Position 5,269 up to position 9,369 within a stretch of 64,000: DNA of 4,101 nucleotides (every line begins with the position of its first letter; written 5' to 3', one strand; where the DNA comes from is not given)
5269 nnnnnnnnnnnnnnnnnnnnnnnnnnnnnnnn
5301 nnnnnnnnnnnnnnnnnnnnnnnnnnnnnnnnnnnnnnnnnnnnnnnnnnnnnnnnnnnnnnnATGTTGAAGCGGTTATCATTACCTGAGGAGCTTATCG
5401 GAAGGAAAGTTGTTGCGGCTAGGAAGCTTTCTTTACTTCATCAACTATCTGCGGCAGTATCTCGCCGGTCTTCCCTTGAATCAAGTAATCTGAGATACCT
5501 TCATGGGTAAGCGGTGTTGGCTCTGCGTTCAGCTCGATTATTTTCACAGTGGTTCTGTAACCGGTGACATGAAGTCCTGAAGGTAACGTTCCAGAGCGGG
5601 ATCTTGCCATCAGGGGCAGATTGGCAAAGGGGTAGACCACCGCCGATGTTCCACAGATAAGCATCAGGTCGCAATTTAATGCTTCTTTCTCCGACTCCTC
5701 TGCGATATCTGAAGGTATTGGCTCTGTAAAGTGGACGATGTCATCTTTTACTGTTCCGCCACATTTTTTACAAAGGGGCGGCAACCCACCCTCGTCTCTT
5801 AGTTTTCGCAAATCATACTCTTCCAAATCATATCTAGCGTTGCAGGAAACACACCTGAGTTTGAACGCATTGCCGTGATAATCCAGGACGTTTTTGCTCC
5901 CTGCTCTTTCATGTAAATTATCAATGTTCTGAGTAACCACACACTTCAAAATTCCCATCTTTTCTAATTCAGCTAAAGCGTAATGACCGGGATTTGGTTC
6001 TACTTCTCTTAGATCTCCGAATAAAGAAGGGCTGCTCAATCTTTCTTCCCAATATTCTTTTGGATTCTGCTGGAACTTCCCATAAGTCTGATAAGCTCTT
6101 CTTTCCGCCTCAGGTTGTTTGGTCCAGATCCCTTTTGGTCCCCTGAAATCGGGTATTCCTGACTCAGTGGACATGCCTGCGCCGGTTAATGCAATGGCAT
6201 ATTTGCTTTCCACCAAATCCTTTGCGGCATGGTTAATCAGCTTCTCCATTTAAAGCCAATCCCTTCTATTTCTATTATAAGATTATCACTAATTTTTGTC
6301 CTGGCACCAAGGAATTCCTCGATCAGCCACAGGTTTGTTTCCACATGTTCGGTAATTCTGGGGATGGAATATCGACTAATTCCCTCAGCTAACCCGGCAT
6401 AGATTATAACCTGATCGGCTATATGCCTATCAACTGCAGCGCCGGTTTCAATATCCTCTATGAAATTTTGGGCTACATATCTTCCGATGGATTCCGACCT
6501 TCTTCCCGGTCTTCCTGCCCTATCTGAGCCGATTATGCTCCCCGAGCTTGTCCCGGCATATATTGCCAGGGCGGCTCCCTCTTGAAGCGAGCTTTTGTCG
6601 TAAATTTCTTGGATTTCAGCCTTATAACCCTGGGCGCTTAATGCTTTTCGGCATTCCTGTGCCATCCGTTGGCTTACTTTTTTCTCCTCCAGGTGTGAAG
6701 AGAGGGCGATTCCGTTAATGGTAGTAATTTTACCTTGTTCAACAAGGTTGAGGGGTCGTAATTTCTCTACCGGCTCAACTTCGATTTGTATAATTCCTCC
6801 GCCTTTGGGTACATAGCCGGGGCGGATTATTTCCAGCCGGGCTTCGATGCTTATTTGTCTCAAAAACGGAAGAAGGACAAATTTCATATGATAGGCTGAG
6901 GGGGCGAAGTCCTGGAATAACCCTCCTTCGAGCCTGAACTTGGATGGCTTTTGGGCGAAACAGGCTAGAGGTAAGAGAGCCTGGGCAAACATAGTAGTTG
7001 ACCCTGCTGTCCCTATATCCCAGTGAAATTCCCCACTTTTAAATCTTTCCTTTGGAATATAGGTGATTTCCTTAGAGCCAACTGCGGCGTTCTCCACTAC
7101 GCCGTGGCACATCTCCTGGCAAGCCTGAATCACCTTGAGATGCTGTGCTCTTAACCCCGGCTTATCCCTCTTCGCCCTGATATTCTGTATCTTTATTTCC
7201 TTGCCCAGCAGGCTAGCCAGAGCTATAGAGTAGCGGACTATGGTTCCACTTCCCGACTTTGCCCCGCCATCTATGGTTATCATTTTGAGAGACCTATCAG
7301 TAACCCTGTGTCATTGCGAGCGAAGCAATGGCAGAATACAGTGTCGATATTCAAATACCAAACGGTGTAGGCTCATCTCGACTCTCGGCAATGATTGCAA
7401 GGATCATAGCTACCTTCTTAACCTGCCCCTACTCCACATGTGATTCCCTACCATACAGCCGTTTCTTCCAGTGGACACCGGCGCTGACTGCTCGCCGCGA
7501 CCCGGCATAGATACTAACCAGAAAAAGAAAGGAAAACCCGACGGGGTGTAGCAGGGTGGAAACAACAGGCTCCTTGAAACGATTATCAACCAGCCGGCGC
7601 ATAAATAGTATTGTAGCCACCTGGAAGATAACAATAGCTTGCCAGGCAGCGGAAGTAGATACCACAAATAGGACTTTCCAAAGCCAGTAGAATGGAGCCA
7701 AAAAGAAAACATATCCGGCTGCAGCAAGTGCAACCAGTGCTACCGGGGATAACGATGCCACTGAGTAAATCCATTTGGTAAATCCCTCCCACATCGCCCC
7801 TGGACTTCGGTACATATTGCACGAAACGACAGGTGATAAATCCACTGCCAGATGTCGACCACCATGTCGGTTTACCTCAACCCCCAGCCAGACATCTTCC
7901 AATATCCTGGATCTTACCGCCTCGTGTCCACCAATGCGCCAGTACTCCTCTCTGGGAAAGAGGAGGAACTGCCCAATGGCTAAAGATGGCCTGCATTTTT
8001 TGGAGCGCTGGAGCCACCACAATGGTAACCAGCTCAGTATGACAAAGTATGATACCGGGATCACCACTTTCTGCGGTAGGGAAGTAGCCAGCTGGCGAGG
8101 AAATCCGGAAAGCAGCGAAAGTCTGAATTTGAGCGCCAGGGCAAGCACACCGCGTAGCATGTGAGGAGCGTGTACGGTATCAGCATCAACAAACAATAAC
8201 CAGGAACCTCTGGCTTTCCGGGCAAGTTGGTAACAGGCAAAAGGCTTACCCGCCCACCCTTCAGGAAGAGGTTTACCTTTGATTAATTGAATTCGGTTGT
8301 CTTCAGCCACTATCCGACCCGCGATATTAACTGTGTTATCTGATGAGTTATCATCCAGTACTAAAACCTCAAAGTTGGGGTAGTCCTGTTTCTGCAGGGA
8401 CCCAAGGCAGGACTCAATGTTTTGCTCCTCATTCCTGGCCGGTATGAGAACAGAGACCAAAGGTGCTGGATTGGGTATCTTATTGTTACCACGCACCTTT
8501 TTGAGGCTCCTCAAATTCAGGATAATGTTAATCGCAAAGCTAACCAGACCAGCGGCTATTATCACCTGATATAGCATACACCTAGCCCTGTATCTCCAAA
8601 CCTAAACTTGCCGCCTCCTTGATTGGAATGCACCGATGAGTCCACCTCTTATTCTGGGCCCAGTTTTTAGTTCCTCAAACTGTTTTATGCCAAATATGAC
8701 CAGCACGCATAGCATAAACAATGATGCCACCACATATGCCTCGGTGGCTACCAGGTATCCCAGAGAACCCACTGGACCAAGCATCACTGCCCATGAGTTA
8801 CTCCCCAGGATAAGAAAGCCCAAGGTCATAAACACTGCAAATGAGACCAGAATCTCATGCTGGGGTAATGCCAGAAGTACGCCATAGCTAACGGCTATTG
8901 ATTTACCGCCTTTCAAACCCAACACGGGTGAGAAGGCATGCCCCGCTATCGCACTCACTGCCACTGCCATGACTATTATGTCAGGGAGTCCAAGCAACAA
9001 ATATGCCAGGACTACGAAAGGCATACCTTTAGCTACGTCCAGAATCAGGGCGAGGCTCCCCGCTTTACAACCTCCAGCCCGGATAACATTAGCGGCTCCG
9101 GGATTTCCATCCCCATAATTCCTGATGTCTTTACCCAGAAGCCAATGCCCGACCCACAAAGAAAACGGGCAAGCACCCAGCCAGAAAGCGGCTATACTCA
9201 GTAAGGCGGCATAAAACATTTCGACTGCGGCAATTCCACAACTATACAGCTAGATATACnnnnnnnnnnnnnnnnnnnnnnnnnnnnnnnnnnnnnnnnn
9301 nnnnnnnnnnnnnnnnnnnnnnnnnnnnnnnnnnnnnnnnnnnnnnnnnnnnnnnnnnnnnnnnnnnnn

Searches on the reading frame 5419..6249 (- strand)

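Call 10: search_protein_families(library=pfam, proteins=[window:5419-6249:-], max_evalue=0.0001)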
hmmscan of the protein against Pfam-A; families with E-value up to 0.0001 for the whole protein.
window:5419-6249:- (276 aa): 1 family
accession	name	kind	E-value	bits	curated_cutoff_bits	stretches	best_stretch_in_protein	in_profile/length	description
PF02146.23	SIR2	-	7.6e-46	156.8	24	1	23-207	1-180/180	Sir2 family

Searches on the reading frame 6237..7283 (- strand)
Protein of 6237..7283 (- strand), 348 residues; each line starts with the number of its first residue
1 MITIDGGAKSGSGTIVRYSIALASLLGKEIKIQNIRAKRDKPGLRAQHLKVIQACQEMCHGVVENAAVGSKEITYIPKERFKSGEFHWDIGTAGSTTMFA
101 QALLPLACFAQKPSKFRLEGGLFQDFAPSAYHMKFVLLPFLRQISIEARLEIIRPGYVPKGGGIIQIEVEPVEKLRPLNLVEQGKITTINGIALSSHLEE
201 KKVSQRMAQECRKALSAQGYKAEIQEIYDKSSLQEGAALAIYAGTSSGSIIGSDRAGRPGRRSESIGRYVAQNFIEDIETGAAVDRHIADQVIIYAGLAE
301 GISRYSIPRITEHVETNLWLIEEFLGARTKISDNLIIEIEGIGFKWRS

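Call 10: search_protein_families(library=pfam, proteins=[window:6237-7283:-], max_evalue=0.0001)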
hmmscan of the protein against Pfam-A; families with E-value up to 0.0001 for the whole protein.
window:6237-7283:- (348 aa): 2 families
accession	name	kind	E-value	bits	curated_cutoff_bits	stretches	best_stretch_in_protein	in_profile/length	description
PF01137.26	RTC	-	1.2e-73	247.4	27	1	10-331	3-221/221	RNA 3'-terminal phosphate cyclase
PF05189.18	RTC_insert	-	1.7e-15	57.7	23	1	181-279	1-102/102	RNA 3'-terminal phosphate cyclase (RTC), insert domain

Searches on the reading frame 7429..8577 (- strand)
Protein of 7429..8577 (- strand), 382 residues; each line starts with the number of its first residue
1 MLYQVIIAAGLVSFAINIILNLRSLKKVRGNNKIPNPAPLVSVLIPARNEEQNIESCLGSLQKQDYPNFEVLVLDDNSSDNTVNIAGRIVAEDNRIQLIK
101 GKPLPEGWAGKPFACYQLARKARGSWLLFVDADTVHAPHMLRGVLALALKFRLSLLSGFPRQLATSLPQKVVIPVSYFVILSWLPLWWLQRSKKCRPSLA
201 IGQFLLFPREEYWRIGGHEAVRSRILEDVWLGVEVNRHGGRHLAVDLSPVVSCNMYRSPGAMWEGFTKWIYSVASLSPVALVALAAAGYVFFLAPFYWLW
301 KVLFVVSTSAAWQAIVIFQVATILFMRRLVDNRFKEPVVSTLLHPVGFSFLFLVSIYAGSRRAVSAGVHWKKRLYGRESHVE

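Call 10: search_protein_families(library=pfam, proteins=[window:7429-8577:-], max_evalue=0.0001)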
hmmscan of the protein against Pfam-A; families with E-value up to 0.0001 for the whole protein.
window:7429-8577:- (382 aa): 4 families
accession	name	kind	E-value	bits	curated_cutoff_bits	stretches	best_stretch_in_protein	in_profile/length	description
PF00535.33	Glycos_transf_2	-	1.3e-24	87.5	23.3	1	42-150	1-105/168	Glycosyl transferase family 2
PF13641.12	Glyco_tranf_2_3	-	3.5e-16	60.4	27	1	39-243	2-202/230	Glycosyltransferase like family 2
PF13506.12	Glyco_transf_21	-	1.3e-09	38.2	21.7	1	106-265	13-168/174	Glycosyl transferase family 21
PF10111.15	Glyco_tranf_2_2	-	2.4e-07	30.9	27.3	1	42-149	1-107/276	Glycosyltransferase like family 2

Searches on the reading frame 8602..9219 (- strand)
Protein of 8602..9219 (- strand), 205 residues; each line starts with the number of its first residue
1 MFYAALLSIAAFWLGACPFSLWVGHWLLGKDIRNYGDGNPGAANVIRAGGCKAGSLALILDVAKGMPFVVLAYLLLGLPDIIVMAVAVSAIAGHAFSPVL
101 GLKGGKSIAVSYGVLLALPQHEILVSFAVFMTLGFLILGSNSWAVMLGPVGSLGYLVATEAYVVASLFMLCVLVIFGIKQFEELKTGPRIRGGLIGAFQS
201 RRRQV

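Call 10: search_protein_families(library=pfam, proteins=[window:8602-9219:-], max_evalue=0.0001)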
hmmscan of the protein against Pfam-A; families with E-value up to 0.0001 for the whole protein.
window:8602-9219:- (205 aa): 1 family
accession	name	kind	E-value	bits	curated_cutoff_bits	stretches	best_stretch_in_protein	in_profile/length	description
PF02660.20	G3P_acyltransf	-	6.4e-34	117.8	24.1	1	11-176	2-155/164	Glycerol-3-phosphate acyltransferase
